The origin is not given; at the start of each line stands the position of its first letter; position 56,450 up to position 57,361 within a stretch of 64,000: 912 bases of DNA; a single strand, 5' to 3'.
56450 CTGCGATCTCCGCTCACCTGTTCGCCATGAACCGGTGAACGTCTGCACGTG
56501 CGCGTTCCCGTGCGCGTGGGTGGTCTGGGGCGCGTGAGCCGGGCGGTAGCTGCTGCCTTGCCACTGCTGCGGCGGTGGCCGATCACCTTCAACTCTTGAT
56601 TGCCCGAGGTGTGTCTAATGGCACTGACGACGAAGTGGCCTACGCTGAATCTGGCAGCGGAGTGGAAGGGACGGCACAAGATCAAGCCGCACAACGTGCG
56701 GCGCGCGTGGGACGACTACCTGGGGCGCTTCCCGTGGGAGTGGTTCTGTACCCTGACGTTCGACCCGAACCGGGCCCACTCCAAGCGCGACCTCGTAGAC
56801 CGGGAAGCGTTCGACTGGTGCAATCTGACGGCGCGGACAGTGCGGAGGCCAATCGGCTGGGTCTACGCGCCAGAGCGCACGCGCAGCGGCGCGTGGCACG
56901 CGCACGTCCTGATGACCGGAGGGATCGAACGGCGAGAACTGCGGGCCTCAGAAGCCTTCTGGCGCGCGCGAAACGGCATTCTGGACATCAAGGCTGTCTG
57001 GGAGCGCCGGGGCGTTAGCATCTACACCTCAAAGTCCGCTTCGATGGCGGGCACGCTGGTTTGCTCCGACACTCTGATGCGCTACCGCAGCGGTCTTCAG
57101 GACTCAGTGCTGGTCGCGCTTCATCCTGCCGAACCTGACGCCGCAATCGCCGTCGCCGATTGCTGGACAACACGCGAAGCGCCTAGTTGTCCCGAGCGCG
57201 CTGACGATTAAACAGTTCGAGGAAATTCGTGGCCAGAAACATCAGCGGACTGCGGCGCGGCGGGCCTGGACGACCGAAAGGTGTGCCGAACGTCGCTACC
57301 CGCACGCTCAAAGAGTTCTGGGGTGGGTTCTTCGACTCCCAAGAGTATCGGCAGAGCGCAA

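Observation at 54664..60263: Integrated element of about 5.6 kb in tRNA-Val(CAC) with 51-bp direct repeats, encoding integrase, Xis-like, HUH Rep and low-GC secreted cargo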

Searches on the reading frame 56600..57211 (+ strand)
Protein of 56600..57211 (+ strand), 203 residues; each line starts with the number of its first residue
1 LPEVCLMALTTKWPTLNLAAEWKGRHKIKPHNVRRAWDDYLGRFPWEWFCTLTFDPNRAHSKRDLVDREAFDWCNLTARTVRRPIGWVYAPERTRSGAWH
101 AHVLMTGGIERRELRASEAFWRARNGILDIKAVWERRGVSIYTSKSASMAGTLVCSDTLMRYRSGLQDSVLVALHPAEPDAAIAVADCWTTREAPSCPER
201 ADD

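Call 4: search_protein_families(library=pfam, proteins=[window:56600-57211:+], max_evalue=1)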
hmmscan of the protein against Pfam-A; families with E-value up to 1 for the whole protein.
window:56600-57211:+ (203 aa): 1 family
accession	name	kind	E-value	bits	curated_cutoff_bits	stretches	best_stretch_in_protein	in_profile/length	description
PF23343.2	REP_ORF2-G2P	-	3.6e-07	30.8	27.8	1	48-133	2-84/99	Replication-associated protein ORF2/G2P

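Call 5: search_protein_families(library=phrogs, proteins=[window:56600-57211:+], max_evalue=0.1)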
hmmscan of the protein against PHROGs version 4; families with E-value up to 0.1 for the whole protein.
window:56600-57211:+ (203 aa): 2 families
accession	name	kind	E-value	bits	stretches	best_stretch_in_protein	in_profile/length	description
phrog_3419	-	DNA, RNA and nucleotide metabolism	0.00037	21.1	1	82-116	136-170/289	rolling circle DNA replication initiation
phrog_3584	-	DNA, RNA and nucleotide metabolism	0.0021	18.5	1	47-124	69-151/265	replication initiation protein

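Call 7: find_homologous_proteins(query=window:56600-57211:+, max_evalue=0.001)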
Query window:56600-57211:+ (203 aa): 7 proteins with E <= 0.001 among 182 candidates.
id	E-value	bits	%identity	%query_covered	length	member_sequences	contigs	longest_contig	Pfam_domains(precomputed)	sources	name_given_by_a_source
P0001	5.5e-133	459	100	97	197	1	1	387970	PF23343.3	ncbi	ncbi:MAG: hypothetical protein U0Q55_16260 [Vicinamibacterales bacterium]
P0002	7.5e-85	302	71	89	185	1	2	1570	PF23343.3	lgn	-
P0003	1.4e-69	252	59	95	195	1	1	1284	PF23343.3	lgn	-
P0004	5.0e-47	178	49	82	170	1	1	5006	PF23343.3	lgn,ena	-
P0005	2.2e-39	153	47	84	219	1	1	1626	-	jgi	jgi:hypothetical protein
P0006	1.1e-34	138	45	77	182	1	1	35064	PF23343.3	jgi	jgi:hypothetical protein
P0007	1.9e-29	121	42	75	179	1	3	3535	-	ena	-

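Call 10: find_encoding_contigs(protein=P0004, flank=10000)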
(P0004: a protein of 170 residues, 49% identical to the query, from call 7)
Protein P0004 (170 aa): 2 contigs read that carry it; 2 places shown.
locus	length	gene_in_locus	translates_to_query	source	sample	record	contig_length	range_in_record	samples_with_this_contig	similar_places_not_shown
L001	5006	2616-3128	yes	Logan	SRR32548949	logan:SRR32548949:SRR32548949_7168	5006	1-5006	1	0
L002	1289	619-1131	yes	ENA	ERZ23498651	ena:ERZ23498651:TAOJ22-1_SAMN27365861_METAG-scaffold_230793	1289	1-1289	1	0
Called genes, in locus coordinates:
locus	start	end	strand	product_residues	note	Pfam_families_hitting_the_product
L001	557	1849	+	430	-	PF13356:Arm-DNA-bind_3, PF22022:Phage_int_M, PF00589:Phage_integrase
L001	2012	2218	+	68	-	PF05930:Phage_AlpA, PF12728:HTH_17 (weak)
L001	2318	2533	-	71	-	-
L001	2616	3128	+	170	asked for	PF23343:REP_ORF2-G2P (weak)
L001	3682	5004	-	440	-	?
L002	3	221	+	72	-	?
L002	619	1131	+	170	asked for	PF23343:REP_ORF2-G2P (weak)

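Call 11: find_encoding_contigs(protein=P0006, flank=10000)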
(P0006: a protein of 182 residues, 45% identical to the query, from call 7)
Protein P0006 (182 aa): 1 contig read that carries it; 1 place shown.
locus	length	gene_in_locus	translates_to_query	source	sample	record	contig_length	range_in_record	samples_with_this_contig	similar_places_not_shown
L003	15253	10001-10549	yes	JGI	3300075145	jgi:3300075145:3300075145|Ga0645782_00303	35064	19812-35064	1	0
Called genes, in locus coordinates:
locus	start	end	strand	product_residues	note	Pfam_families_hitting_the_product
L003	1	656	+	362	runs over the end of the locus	PF01595:CNNM, PF00571:CBS (faint)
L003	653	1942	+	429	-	PF01595:CNNM, PF00571:CBS (weak), PF03471:CorC_HlyC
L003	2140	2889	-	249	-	PF05175:MTS (weak), PF13649:Methyltransf_25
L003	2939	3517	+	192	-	PF09411:PagL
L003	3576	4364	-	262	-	PF01008:IF-2B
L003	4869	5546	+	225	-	PF00589:Phage_integrase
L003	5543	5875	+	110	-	-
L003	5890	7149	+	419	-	PF00872:Transposase_mut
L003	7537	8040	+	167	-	-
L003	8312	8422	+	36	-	-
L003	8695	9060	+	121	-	PF00872:Transposase_mut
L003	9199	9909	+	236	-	PF00872:Transposase_mut, PF10551:MULE (faint)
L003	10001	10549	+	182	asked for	PF23343:REP_ORF2-G2P (weak)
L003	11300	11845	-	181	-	-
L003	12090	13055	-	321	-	-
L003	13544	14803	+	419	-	PF00872:Transposase_mut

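Call 12: find_encoding_contigs(protein=P0007, flank=10000)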
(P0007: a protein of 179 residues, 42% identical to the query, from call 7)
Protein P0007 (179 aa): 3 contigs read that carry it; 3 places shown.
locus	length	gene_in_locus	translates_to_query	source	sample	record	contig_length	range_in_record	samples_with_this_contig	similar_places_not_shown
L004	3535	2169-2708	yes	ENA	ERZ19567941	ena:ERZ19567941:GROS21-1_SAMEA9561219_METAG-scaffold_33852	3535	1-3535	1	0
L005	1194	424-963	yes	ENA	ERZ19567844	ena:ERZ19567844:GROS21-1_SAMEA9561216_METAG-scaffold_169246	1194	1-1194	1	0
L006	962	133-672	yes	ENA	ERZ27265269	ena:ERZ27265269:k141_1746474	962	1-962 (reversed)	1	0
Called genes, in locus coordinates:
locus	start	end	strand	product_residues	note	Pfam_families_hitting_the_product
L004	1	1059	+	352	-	?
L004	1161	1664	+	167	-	-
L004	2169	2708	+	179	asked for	-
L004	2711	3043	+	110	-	-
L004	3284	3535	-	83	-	?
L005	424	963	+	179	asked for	-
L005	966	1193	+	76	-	?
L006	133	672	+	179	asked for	-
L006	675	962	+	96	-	?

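Call 16: find_related_loci(query=A1, collection=genome_contigs, flank=10000)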
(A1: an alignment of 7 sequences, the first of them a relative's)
Query A1 (197 aa) in genome_contigs; peptide patterns used: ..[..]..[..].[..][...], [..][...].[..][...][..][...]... (x = any residue, [..] = any of these).
52 stretches matched a pattern; 2 encode a relative of the query (tblastn E <= 1e-3); 2 distinct loci.
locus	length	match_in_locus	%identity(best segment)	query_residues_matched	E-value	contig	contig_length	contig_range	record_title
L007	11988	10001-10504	48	3-170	2e-49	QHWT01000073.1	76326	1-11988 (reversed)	MAG: Acidobacteria bacterium isolate gp6 AA36 14_0927_09_20cm_scaffold_252_curated, whole genome shotgun sequence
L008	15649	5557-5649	45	21-51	4e-5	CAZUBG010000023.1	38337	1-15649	MAG TPA_asm: uncultured Bifidobacteriaceae bacterium isolate binchicken_co3_517 genome assembly, contig: NODE_3125_lengt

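Call 17: find_related_loci(query=A1, collection=viral_contigs, flank=10000)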
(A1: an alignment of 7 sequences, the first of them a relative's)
Query A1 (197 aa) in viral_contigs; peptide patterns used: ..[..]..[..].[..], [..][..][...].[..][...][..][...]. (x = any residue, [..] = any of these).
24 stretches matched a pattern, but none encodes a relative of the query by tblastn (E <= 1e-3).

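Call 24: search_protein_representatives(alignment_id=A1)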
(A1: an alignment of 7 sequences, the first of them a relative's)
Query: 7 sequences, 182 profile positions. Proteins with E-value up to 0.001 (for the whole library): 1773; up to 1e-10: 219; up to 1e-30: 73. The best 150 are listed.
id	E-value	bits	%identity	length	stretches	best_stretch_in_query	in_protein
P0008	8.1e-66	237.2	-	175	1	2-173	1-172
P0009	3.2e-58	212.4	-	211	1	2-171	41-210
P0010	8.4e-58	211.1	-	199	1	3-176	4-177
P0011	9.9e-56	204.3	-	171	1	2-170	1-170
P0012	4.9e-55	202.1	-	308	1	3-171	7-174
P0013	1.2e-53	197.5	-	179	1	12-173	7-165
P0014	3.5e-53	196.0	-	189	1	6-177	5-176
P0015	5.0e-52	192.2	-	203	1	3-164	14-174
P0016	4.3e-51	189.2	-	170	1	19-175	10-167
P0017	1.1e-50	187.9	-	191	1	10-179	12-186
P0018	2.0e-50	187.0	-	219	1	3-175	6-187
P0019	3.5e-50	186.2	-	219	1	19-171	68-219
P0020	4.5e-50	185.9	-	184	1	12-158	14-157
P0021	1.5e-49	184.2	-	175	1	5-173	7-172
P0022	1.5e-49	184.2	-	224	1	2-172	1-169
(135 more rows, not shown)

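Call 30: find_related_loci(query=A3, collection=viral_contigs, flank=10000)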
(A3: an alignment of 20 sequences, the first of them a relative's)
Query A3 (197 aa) in viral_contigs; peptide patterns used: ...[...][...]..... (x = any residue, [..] = any of these).
7 stretches matched a pattern; 4 encode a relative of the query (tblastn E <= 1e-3); 4 distinct loci.
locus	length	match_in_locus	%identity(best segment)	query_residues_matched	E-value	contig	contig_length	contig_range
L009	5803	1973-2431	40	21-172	2e-30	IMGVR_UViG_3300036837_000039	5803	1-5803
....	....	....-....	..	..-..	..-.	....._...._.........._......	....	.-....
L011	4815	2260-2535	30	40-127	2e-6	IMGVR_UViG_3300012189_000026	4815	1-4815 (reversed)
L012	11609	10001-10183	29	40-100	8e-5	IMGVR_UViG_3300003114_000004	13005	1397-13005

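Call 32: search_protein_families(library=pfam, proteins=[L009:3629-4237:+, L009:4234-5055:+, L009:2920-3663:-, L009:2509-3081:+, L007:10546-11013:+, L004:2711-3043:+, L004:1161-1664:+, L001:3682-5004:-, L003:11300-11845:-, L003:12090-13055:-], max_evalue=0.1)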
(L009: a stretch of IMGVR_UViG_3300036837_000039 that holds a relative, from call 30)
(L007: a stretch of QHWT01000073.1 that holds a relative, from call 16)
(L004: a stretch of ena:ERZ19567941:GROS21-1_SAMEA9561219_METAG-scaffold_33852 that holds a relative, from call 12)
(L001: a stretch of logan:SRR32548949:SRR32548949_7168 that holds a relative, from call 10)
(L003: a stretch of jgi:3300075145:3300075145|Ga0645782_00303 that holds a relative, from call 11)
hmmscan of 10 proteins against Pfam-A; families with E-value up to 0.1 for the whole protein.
L009:3629-4237:+ (202 aa): 2 families
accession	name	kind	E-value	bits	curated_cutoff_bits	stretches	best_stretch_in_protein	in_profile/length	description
PF03592.21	Terminase_2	-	2.4e-30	106.5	26.1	1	11-164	1-140/141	Terminase small subunit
PF23922.1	DUF7261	-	0.01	16.5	27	1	51-118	27-92/169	Family of unknown function (DUF7261)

L009:4234-5055:+ (273 aa): 1 family
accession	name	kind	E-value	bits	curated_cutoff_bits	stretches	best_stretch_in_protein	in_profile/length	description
PF03237.21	Terminase_6N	-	4.2e-14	53.1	22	1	75-251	1-152/215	Terminase large subunit, T4likevirus-type, N-terminal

L009:2920-3663:- (247 aa): 0 families

L009:2509-3081:+ (190 aa): 0 families

L007:10546-11013:+ (155 aa): 14 families
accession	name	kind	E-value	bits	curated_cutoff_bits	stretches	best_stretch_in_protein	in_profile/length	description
PF13384.12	HTH_23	-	1.4e-05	25.1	24.6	1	39-68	9-38/50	Homeodomain-like domain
PF13542.12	HTH_Tnp_ISL3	-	3.4e-05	23.7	27.4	1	38-69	17-48/51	Helix-turn-helix domain of transposase family ISL3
PF13518.12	HTH_28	-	9.3e-05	22.9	25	1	37-68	2-33/52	Helix-turn-helix domain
PF13551.12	HTH_29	-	0.00023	21.6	28.1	1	39-67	3-32/64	Winged helix-turn helix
PF01527.26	HTH_Tnp_1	-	0.00032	21.3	24.1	1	43-83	19-57/75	Transposase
PF00376.29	MerR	-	0.00039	20.6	28.2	1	49-67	1-19/38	MerR family regulatory protein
PF08822.17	DUF1804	-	0.0023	18.3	29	1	46-108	18-79/164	Protein of unknown function (DUF1804)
PF13411.12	MerR_1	-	0.0086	16.6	21.6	1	49-70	2-23/69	MerR HTH family regulatory protein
PF13022.12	HTH_Tnp_1_2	-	0.01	16.4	27.9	1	46-86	25-64/122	Helix-turn-helix of insertion element transposase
PF20901.3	Sf6_terminase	-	0.017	15.6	27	1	48-102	17-72/106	Bacteriophage Sf6, terminase small subunit-like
PF08281.18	Sigma70_r4_2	-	0.032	14.3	25.7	1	41-68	20-47/54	Sigma-70, region 4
PF12728.13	HTH_17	-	0.033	14.9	27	1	49-70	3-24/51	Helix-turn-helix domain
PF19104.5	DUF5791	-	0.047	14.3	27.4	0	83-141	11-68/124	Family of unknown function (DUF5791)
PF13646.12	HEAT_2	-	0.068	13.9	27.7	0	97-139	29-68/88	HEAT repeats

L004:2711-3043:+ (110 aa): 0 families

L004:1161-1664:+ (167 aa): 0 families

L001:3682-5004:- (440 aa): 2 families
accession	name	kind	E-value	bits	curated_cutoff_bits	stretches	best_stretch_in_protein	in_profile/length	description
PF10754.15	DUF2569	-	3.3e-07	31.3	26.5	1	106-196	52-142/143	Protein of unknown function (DUF2569)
PF19885.4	DUF6358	-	0.0034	18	28.4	1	80-130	5-53/61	Family of unknown function (DUF6358)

L003:11300-11845:- (181 aa): 0 families

L003:12090-13055:- (321 aa): 0 families

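Call 33: search_protein_families(library=phrogs, proteins=[L009:3629-4237:+, L009:4234-5055:+, L009:2920-3663:-, L009:2509-3081:+, L007:10546-11013:+, L004:2711-3043:+, L004:1161-1664:+, L001:3682-5004:-, L003:11300-11845:-, L003:12090-13055:-], max_evalue=0.1)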
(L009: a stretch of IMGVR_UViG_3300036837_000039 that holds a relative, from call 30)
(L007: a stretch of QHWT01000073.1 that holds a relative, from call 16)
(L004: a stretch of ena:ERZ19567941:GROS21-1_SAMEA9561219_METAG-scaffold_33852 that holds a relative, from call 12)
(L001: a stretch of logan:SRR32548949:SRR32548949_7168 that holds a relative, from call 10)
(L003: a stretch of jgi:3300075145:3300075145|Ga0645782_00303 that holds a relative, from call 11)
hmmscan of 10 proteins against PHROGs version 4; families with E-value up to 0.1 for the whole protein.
L009:3629-4237:+ (202 aa): 6 families
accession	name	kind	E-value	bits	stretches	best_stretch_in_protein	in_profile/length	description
phrog_51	-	head and packaging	4.6e-28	99.7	1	6-180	84-237/261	terminase small subunit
phrog_2606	-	head and packaging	1.2e-13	52.1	1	9-180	87-272/310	terminase small subunit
phrog_17390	-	unknown function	9.9e-11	42.3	1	13-67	5-59/69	-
phrog_641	-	head and packaging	0.0033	18.9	1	11-62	3-54/162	terminase small subunit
phrog_5334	-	head and packaging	0.027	15.7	1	14-58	20-65/162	terminase small subunit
phrog_769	-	transcription regulation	0.062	14.3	0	61-84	39-62/89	transcriptional repressor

L009:4234-5055:+ (273 aa): 2 families
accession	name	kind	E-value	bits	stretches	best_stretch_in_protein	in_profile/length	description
phrog_31467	-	unknown function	3.3e-53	181.8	1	48-252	32-235/261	-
phrog_2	-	head and packaging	9e-07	29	1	57-250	266-414/807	terminase large subunit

L009:2920-3663:- (247 aa): 0 families

L009:2509-3081:+ (190 aa): 0 families

L007:10546-11013:+ (155 aa): 17 families
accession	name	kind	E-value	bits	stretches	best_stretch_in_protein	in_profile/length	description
phrog_2538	-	head and packaging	1e-06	29.8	1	46-129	17-92/129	terminase small subunit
phrog_7344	-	head and packaging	1.7e-06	29.3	1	38-146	18-120/161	terminase small subunit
phrog_756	-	DNA, RNA and nucleotide metabolism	2.9e-06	28.3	1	46-109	18-84/166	DNA binding protein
phrog_3218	-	head and packaging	3.9e-05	24.5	1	39-78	25-64/152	terminase small subunit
phrog_4044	-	head and packaging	4.7e-05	24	1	37-88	28-80/180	terminase small subunit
phrog_1482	-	head and packaging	0.0002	22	1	32-88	16-72/147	terminase small subunit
phrog_725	-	transcription regulation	0.00046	21.1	1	12-106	4-86/101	CII-like regulator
phrog_151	-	integration and excision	0.0018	17.8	1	25-96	122-195/582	transposase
phrog_2474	-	transcription regulation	0.0045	17.9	1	49-87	50-88/118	MerR-like transcriptional regulator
phrog_66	-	integration and excision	0.026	15.2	1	49-82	95-126/412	excisionase and transcriptional regulator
phrog_16678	-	unknown function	0.03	14.7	1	48-77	162-191/259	-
phrog_34401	-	unknown function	0.039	15.2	1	103-153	3-51/71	-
phrog_2789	-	transcription regulation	0.063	13.5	1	52-97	32-77/255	transcriptional regulator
phrog_268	-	unknown function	0.07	13.9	0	48-73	57-82/119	-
phrog_6620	-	integration and excision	0.086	13.4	0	50-80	4-34/201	transposase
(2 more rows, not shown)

L004:2711-3043:+ (110 aa): 0 families

L004:1161-1664:+ (167 aa): 0 families

L001:3682-5004:- (440 aa): 0 families

L003:11300-11845:- (181 aa): 0 families

L003:12090-13055:- (321 aa): 0 families

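Call 34: find_encoding_contigs(protein=P0002, flank=5000)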
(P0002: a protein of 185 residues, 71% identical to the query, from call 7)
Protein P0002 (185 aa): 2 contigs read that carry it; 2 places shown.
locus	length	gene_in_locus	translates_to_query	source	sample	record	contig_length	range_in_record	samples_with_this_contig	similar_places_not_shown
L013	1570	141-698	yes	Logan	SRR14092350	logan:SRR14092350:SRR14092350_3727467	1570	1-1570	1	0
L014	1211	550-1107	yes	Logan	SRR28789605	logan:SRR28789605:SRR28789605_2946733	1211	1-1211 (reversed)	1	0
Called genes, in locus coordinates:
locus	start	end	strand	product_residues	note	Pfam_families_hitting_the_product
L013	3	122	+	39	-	?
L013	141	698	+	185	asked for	PF23343:REP_ORF2-G2P (weak)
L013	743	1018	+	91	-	-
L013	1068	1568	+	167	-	?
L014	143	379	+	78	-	PF12728:HTH_17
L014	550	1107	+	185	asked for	PF23343:REP_ORF2-G2P (weak)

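Call 35: find_encoding_contigs(protein=P0003, flank=5000)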
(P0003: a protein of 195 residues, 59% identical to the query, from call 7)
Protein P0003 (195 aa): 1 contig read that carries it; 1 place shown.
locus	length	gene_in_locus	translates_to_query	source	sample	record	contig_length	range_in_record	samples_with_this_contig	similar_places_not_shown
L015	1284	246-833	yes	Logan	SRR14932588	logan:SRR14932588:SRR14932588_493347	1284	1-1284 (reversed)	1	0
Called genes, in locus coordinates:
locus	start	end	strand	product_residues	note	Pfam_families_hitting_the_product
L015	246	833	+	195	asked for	PF23343:REP_ORF2-G2P (weak)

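Call 36: find_encoding_contigs(protein=P0005, flank=5000)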
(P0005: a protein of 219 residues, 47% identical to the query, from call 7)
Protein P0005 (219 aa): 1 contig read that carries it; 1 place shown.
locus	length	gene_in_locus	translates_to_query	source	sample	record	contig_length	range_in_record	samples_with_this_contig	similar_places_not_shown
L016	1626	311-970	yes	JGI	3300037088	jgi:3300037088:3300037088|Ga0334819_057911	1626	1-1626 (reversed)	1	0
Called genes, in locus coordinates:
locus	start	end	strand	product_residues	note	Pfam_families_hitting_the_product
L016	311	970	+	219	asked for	-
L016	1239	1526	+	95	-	-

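Call 38: find_related_loci(query=A1, collection=metagenome_contigs, flank=8000)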
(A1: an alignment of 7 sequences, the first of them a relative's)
Query A1 (197 aa) in metagenome_contigs; peptide patterns used: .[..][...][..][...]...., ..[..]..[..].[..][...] (x = any residue, [..] = any of these).
191 stretches matched a pattern; 55 encode a relative of the query (tblastn E <= 1e-3); 54 distinct loci.
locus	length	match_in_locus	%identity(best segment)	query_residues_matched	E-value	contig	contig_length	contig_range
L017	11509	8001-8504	48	3-170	2e-48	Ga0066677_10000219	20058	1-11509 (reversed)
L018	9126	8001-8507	46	4-171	2e-42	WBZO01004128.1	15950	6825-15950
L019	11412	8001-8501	45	4-169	1e-40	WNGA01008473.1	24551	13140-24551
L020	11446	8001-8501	45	4-169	1e-40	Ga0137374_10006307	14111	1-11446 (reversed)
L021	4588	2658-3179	45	3-171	6e-39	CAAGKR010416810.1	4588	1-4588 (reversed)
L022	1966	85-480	49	30-160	1e-37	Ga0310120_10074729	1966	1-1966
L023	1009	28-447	45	30-169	1e-36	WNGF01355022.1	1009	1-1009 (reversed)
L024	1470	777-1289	44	4-172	2e-35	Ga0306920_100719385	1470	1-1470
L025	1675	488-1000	44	4-172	4e-35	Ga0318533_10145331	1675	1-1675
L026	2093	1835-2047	62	30-99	6e-25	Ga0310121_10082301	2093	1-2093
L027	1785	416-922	35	3-171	5e-25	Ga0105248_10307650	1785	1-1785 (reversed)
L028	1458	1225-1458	42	4-80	6e-16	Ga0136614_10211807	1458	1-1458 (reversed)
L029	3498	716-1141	34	27-160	4e-13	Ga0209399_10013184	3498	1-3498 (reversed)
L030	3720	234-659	34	27-160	4e-13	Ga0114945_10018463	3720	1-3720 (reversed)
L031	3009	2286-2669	34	24-147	2e-11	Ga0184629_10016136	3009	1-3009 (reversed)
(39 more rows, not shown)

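Call 46: search_protein_families(library=phrogs, proteins=[L013:1068-1568:+], max_evalue=0.01)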
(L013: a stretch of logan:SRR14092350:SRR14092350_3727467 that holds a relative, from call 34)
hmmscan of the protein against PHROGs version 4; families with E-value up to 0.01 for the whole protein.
L013:1068-1568:+ (167 aa): 0 families

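Call 65: search_dna_similar(query=window:56618-57211:+, collection=phages, mode=protein, max_evalue=0.001)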
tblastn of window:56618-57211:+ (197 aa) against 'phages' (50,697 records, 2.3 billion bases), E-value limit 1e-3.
Records with a match: 1; places in all: 1; records where one place covers at least 80% of the query: 0.
Best place of each record, by identity: <60% 1.
By first word of the organism name: bajarodino 1.
By host as written in the record: Peromyscus fraterculus 1.
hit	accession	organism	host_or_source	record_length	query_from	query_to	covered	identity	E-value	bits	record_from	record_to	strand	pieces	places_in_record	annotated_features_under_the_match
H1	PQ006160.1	bajarodino virus 35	Peromyscus fraterculus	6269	40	103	32%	36.2%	5e-4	46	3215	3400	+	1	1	replication initiator protein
